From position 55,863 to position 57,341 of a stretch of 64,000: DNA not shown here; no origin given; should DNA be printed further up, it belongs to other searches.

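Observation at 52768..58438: OafA-type O-acetyltransferase followed by three tandem genes for secreted TSP3-repeat / stand-alone SGNH-domain proteins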

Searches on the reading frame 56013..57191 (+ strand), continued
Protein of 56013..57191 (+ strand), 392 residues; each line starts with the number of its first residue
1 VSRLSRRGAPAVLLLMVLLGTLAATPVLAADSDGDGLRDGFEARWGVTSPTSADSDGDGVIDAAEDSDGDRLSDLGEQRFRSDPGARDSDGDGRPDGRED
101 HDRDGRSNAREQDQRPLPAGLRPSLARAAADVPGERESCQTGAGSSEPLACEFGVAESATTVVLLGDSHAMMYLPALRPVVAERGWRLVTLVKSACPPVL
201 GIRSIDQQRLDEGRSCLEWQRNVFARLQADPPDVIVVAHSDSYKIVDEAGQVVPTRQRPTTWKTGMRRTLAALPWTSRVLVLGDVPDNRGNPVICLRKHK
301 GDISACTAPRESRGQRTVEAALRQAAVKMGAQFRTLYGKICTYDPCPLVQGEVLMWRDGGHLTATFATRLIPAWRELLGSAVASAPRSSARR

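Call 62: search_protein_families(library=pfam, proteins=[L020:6922-7995:-, L020:7992-8888:-, L020:8971-9828:+, L020:11223-11609:-, L020:12375-13439:+, L022:7934-8884:-, L022:9008-9820:+, L025:9218-9913:-, L025:11950-14763:+, L025:7183-7977:-], max_evalue=0.001)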
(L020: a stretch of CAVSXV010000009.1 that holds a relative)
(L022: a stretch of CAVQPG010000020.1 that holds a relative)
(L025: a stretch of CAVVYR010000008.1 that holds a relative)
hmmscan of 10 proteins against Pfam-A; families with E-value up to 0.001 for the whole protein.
L020:6922-7995:- (357 aa): 4 families
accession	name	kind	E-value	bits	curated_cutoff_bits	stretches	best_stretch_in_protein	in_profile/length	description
PF07676.18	PD40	-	2.6e-46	155.1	20.9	4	289-324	2-38/38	WD40-like Beta Propeller Repeat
PF00930.27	DPPIV_N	-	5.6e-10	38.9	22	0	286-333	33-76/354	Dipeptidyl peptidase IV (DPP IV) N-terminal region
PF25174.1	Beta-prop_THOC3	-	8.4e-06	25.4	305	0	189-317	25-151/272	THOC3 beta-propeller domain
PF25460.1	Beta-prop_Aladin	-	0.00024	20.8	171.1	0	217-315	117-214/340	Aladin seven-bladed propeller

L020:7992-8888:- (298 aa): 1 family
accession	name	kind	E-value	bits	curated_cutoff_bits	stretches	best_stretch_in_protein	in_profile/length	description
PF03724.22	META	-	5.7e-17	62.1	24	2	183-285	6-100/109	META domain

L020:8971-9828:+ (285 aa): 5 families
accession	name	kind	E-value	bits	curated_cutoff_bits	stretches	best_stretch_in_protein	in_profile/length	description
PF13561.12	adh_short_C2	-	3.4e-52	177.8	27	1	39-276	1-236/236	Enoyl-(Acyl carrier protein) reductase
PF00106.31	adh_short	-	1.8e-50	171.6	26.6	1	35-225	3-194/195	short chain dehydrogenase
PF08659.16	KR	-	3.2e-10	40.6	22.6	1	35-141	3-113/180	KR domain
PF23441.1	SDR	-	3.3e-07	30.4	27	1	110-275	91-255/258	SDR-like rossmann domain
PF01370.27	Epimerase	-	0.00033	20.6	20.9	0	35-118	1-73/240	NAD dependent epimerase/dehydratase family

L020:11223-11609:- (128 aa): 2 families
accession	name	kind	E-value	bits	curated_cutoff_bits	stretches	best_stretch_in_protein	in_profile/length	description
PF00903.31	Glyoxalase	-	4e-11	43.8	20.6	1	13-122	5-119/121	Glyoxalase/Bleomycin resistance protein/Dioxygenase superfamily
PF22677.2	Ble-like_N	-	4.9e-05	23.4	24.5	1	13-33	5-26/41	Bleomycin resistance protein-like N-terminal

L020:12375-13439:+ (354 aa): 0 families

L022:7934-8884:- (316 aa): 1 family
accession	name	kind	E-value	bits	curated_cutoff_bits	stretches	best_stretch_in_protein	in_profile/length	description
PF00353.25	HemolysinCabind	-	9.4e-21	73.9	23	3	72-107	1-36/36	RTX calcium-binding nonapeptide repeat (4 copies)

L022:9008-9820:+ (270 aa): 5 families
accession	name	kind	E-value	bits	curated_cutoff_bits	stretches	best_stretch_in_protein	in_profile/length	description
PF13561.12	adh_short_C2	-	5.4e-52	177.2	27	1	24-261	1-236/236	Enoyl-(Acyl carrier protein) reductase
PF00106.31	adh_short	-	6.3e-51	173.1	26.6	1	20-210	3-194/195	short chain dehydrogenase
PF08659.16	KR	-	2.1e-10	41.2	22.6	1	20-129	3-116/180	KR domain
PF23441.1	SDR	-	2.7e-09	37.2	27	1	15-260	5-255/258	SDR-like rossmann domain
PF01370.27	Epimerase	-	2.6e-05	24.2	20.9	1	20-183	1-160/240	NAD dependent epimerase/dehydratase family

L025:9218-9913:- (231 aa): 3 families
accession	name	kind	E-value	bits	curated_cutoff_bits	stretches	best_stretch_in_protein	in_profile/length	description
PF08281.18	Sigma70_r4_2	-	4.5e-12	45.9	25.7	1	157-209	2-54/54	Sigma-70, region 4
PF04542.20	Sigma70_r2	-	3.7e-10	39.9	24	1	75-136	8-71/71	Sigma-70 region 2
PF04545.22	Sigma70_r4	-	8e-10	38.5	24.1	1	162-210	1-49/50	Sigma-70, region 4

L025:11950-14763:+ (937 aa): 1 family
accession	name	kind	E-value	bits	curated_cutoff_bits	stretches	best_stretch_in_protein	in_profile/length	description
PF11369.13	DUF3160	-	4.5e-149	498.3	25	1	151-763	4-631/632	Protein of unknown function (DUF3160)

L025:7183-7977:- (264 aa): 2 families
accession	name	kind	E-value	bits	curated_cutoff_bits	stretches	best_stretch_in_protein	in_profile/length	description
PF08241.18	Methyltransf_11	-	2e-06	28.8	21.2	1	131-221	2-93/95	Methyltransferase domain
PF13649.12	Methyltransf_25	-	3.6e-06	28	27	1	129-219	1-97/97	Methyltransferase domain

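Call 64: search_protein_families(library=ncbifam, proteins=[window:56013-57191:+, L008:6713-8773:+, L008:5164-6183:+, L008:6324-6563:+, L078:6895-7959:+], max_evalue=0.01)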
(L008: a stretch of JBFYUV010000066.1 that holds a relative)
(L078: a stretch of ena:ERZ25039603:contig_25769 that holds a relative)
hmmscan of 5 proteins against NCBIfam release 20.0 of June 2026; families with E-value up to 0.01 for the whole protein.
window:56013-57191:+ (392 aa): 4 families
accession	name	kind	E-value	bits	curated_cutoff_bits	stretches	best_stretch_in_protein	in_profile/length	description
NF058601.1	ActlTfSucTMsmeg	equivalog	1.6e-16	59.9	1275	1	119-372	463-710/723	acetyltransferase SucT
NF033765.2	gliding_CglD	equivalog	1.4e-07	29.7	400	1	48-115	141-204/1124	adventurous gliding motility lipoprotein CglD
NF047639.1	throspo3_MtsD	equivalog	2.1e-05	22.9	800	1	30-65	481-520/651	cell-cell cohesion protein MtsD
NF047638.1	throspo3_MtsC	equivalog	0.0046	15.9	350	1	30-117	88-176/428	cell-cell cohesion MYXO-CTERM protein MtsC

L008:6713-8773:+ (686 aa): 1 family
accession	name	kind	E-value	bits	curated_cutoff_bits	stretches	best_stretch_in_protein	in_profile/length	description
NF058601.1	ActlTfSucTMsmeg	equivalog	4.8e-72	243.4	1275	1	5-680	26-721/723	acetyltransferase SucT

L008:5164-6183:+ (339 aa): 0 families

L008:6324-6563:+ (79 aa): 0 families

L078:6895-7959:+ (354 aa): 2 families
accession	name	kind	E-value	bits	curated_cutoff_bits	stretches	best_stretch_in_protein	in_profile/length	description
NF047883.1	UAcmpLyAlTFemX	equivalog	3.5e-15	56.1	500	1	13-337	12-329/337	UDP-N-acetylmuramoylpentapeptide-lysine N(6)-alanyltransferase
TIGR03019.1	pepcterm_femAB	equivalog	0.0022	17.1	260.35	0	158-249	129-214/330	FemAB family XrtA/PEP-CTERM system-associated protein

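Call 72: search_solved_structures(query=L008:5164-6183:+, max_evalue=1)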
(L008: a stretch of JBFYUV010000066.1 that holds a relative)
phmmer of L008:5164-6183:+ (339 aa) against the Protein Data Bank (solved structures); distinct sequences matched with E-value up to 1: 3.
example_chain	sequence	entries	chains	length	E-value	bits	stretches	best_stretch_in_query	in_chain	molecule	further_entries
4pw2_A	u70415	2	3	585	1e-06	31.2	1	166-321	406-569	D-glucuronyl C5 epimerase B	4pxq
6hzz_A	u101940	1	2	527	2.5e-05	26.7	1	166-315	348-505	D-glucuronyl C5-epimerase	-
6i01_A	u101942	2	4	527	8.1e-05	24.9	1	166-315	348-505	D-glucuronyl C5-epimerase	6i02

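Call 73: search_solved_structures(query=L008:6713-8773:+, max_evalue=1)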
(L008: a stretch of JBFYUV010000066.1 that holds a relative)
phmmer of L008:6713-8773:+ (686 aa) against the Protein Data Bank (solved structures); distinct sequences matched with E-value up to 1: 0.
